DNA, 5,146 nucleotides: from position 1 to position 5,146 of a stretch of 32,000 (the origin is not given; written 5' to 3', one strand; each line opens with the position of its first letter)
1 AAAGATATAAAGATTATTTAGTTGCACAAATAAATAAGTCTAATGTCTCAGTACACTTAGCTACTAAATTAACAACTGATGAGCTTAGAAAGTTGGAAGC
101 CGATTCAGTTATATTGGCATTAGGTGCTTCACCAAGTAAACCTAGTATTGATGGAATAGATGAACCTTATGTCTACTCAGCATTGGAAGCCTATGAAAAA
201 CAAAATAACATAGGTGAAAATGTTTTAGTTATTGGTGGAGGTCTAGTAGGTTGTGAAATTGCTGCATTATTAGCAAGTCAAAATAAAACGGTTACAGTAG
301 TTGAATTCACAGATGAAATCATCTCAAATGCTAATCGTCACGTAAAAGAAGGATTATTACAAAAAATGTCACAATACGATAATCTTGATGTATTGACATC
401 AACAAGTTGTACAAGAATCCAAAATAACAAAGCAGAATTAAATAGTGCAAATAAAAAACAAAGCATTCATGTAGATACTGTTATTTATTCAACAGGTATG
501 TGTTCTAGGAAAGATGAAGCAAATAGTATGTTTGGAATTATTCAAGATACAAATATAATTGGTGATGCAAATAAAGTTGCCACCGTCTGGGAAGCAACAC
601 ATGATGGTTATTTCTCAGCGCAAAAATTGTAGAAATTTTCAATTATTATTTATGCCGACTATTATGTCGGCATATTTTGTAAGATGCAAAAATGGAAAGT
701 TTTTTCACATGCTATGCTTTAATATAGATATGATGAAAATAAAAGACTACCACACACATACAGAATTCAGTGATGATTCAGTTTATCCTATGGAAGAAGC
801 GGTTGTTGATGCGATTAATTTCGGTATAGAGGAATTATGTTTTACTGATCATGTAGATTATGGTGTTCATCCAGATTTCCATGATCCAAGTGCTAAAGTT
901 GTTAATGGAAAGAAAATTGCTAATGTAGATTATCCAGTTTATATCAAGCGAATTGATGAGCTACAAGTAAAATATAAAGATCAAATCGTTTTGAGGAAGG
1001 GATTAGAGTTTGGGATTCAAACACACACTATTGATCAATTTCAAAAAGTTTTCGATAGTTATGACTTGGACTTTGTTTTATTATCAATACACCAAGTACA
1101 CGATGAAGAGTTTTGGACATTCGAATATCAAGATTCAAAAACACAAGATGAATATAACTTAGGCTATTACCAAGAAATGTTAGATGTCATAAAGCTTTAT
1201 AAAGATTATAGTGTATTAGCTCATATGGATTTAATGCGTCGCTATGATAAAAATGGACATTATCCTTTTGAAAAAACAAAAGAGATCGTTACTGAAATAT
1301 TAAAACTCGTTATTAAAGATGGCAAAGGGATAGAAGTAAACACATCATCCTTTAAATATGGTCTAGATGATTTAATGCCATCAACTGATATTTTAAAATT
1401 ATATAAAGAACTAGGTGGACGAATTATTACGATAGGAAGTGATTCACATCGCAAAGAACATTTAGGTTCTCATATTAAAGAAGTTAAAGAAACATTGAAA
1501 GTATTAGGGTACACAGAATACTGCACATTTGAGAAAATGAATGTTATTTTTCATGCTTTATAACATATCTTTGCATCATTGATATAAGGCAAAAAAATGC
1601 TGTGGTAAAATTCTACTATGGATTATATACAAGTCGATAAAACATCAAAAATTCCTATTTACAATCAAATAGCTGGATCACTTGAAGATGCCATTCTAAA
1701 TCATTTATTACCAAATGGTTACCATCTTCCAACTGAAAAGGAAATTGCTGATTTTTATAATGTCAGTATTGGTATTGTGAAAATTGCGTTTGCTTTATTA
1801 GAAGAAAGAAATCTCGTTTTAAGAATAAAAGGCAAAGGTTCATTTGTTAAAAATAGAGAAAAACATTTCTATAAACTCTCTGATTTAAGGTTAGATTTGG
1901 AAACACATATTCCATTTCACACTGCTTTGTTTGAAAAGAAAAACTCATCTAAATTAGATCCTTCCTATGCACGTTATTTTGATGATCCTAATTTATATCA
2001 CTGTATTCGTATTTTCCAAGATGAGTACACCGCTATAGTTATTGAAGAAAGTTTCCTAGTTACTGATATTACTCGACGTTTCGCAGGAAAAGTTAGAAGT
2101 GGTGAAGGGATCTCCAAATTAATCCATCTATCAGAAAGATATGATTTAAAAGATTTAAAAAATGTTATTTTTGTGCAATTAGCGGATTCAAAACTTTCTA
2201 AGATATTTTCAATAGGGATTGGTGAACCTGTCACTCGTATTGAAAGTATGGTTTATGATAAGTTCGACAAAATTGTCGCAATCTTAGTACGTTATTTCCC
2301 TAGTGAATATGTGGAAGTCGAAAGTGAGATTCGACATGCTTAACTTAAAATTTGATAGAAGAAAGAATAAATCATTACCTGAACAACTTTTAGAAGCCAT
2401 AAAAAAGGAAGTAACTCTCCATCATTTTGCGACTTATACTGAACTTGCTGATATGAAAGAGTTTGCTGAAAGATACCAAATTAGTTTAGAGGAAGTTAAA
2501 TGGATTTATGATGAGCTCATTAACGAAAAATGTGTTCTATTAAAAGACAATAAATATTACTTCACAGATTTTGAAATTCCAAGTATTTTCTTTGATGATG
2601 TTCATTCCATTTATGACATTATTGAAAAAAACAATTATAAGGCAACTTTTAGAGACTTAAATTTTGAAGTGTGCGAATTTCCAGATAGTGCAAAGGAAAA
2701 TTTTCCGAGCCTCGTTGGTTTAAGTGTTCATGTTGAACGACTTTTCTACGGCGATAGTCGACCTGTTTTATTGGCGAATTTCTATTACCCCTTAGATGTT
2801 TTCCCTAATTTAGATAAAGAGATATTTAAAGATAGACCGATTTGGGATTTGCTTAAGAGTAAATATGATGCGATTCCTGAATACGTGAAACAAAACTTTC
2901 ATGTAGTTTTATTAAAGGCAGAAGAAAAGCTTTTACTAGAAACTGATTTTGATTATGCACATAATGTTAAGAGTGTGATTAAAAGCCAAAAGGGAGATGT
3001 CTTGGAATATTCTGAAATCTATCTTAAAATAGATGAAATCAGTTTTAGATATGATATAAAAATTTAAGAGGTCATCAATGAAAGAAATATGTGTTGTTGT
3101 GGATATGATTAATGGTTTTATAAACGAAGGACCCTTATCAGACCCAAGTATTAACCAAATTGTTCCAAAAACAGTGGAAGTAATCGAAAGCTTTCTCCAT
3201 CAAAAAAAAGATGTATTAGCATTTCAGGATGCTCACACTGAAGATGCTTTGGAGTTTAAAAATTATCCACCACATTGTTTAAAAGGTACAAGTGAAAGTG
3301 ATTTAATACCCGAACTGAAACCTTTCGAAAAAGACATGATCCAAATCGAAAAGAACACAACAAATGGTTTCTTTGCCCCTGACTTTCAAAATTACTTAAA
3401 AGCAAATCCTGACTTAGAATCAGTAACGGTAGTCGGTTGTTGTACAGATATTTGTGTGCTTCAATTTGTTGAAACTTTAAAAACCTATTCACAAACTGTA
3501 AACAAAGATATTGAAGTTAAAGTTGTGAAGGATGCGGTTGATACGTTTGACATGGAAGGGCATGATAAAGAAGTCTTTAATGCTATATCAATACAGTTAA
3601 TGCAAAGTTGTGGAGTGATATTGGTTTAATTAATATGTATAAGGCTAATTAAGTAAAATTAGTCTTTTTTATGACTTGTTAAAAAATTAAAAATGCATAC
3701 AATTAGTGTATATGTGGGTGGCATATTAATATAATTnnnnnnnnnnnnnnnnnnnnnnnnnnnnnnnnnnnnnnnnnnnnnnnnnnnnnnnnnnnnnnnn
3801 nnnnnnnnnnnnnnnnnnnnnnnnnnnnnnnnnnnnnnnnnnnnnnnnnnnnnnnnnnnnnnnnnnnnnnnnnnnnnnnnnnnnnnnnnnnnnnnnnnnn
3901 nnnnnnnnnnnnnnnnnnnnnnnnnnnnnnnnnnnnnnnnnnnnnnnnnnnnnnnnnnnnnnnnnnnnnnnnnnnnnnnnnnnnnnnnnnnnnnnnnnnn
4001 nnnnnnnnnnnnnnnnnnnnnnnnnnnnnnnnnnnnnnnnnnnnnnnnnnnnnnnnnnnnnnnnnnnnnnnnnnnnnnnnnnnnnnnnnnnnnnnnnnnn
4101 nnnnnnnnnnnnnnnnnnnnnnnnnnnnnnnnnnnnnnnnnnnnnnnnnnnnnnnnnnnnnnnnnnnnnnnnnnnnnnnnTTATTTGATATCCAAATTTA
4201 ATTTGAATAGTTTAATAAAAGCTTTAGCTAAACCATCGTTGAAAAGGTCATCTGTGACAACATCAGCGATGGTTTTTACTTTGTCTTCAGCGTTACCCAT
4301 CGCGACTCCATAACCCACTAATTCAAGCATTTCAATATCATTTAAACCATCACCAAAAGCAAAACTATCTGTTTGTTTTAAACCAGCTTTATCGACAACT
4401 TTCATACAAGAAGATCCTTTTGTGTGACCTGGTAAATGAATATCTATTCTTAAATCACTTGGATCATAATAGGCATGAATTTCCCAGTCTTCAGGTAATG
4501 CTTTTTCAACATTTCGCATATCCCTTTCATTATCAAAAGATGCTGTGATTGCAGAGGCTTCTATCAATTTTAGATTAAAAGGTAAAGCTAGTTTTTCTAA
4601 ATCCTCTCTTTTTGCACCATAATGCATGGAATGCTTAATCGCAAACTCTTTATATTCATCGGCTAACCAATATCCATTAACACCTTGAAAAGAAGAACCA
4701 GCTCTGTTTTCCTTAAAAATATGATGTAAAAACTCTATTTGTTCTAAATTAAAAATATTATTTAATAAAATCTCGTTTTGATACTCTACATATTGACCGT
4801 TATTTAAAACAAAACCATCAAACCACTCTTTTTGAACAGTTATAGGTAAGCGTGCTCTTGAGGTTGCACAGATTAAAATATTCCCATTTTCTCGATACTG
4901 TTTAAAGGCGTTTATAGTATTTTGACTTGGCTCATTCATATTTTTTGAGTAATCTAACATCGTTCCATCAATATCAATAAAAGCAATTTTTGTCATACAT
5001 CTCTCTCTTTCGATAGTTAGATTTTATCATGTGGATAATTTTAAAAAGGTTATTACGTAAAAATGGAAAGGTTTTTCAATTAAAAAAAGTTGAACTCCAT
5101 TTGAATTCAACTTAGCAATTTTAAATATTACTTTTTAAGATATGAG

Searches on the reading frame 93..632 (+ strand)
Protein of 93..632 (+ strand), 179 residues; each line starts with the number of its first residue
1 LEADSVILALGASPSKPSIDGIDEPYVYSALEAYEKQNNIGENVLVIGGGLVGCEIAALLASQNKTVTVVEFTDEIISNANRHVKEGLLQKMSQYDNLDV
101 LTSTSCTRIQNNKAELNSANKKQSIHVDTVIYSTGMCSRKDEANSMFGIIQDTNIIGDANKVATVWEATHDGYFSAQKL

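Call 51: search_protein_families(library=pfam, proteins=[window:93-632:+], max_evalue=0.00001)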
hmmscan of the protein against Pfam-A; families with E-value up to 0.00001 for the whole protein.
window:93-632:+ (179 aa): 4 families
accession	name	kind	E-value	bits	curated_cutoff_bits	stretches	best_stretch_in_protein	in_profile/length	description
PF07992.20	Pyr_redox_2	-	8.8e-24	84.9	26.1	1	2-143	99-244/291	Pyridine nucleotide-disulphide oxidoreductase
PF13738.12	Pyr_redox_3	-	1.3e-12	48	30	1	1-144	123-275/305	Pyridine nucleotide-disulphide oxidoreductase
PF00070.33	Pyr_redox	-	3.2e-12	47.2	22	1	43-114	1-71/82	Pyridine nucleotide-disulphide oxidoreductase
PF02737.24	3HCDH_N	-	2.3e-06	28.1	22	1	44-95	2-53/180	3-hydroxyacyl-CoA dehydrogenase, NAD binding domain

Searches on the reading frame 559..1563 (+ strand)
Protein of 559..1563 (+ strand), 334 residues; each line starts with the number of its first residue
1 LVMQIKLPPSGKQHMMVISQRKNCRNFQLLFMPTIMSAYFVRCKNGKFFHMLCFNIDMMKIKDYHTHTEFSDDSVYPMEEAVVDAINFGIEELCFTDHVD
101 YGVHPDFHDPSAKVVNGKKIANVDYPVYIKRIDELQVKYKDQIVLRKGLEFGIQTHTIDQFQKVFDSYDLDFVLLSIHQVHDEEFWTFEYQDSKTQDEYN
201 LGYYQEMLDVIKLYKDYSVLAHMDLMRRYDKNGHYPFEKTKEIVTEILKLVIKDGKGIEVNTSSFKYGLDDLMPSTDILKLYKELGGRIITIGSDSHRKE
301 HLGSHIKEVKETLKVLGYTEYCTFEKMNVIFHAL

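Call 51: search_protein_families(library=pfam, proteins=[window:559-1563:+], max_evalue=0.00001)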
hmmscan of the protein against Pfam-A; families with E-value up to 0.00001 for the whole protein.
window:559-1563:+ (334 aa): 1 family
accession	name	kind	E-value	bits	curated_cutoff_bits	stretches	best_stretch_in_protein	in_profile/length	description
PF02811.25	PHP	-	1.5e-27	97.4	26.4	1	63-263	1-164/164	PHP domain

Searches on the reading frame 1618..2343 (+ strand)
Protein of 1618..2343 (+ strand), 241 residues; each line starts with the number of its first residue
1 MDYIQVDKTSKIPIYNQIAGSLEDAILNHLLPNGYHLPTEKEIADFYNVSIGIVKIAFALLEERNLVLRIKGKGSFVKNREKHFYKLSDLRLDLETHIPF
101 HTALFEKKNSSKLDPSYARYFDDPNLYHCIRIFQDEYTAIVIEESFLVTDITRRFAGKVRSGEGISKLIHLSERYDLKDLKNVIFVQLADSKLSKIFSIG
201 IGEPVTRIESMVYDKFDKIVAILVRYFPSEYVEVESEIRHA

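Call 51: search_protein_families(library=pfam, proteins=[window:1618-2343:+], max_evalue=0.00001)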
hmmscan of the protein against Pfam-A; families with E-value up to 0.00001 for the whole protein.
window:1618-2343:+ (241 aa): 1 family
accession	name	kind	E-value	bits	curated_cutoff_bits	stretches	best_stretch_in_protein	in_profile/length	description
PF00392.27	GntR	-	1.3e-11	44.4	27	1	15-77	2-64/64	Bacterial regulatory proteins, gntR family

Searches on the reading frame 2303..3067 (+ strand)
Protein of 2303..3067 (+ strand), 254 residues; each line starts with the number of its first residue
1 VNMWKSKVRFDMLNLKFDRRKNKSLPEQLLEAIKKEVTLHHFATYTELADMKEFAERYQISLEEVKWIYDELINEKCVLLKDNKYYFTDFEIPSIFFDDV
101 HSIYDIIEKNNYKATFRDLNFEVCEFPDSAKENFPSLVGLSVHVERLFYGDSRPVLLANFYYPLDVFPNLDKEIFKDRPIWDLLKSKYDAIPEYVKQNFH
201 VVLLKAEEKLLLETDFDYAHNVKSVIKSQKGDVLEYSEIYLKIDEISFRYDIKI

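Call 51: search_protein_families(library=pfam, proteins=[window:2303-3067:+], max_evalue=0.00001)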
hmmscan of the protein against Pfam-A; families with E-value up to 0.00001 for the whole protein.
window:2303-3067:+ (254 aa): 1 family
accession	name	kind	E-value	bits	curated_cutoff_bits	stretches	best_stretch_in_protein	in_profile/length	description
PF07702.18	UTRA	-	1e-14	55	23.8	1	142-245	35-139/141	UTRA domain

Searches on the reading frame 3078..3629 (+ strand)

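Call 51: search_protein_families(library=pfam, proteins=[window:3078-3629:+], max_evalue=0.00001)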
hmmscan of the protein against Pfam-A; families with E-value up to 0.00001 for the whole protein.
window:3078-3629:+ (183 aa): 1 family
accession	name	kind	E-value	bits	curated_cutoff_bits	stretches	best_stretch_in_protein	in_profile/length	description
PF00857.26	Isochorismatase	-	3e-28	99.5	27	1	4-166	2-160/175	Isochorismatase domain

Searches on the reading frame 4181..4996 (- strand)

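Call 51: search_protein_families(library=pfam, proteins=[window:4181-4996:-], max_evalue=0.00001)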
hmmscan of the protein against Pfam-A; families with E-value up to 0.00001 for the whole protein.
window:4181-4996:- (271 aa): 2 families
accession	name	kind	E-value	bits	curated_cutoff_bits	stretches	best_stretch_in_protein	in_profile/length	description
PF08282.18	Hydrolase_3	-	1.3e-42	146.7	20.9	1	6-259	2-254/255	haloacid dehalogenase-like hydrolase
PF00702.32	Hydrolase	-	9.8e-06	26.5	26.4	0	3-228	2-191/191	haloacid dehalogenase-like hydrolase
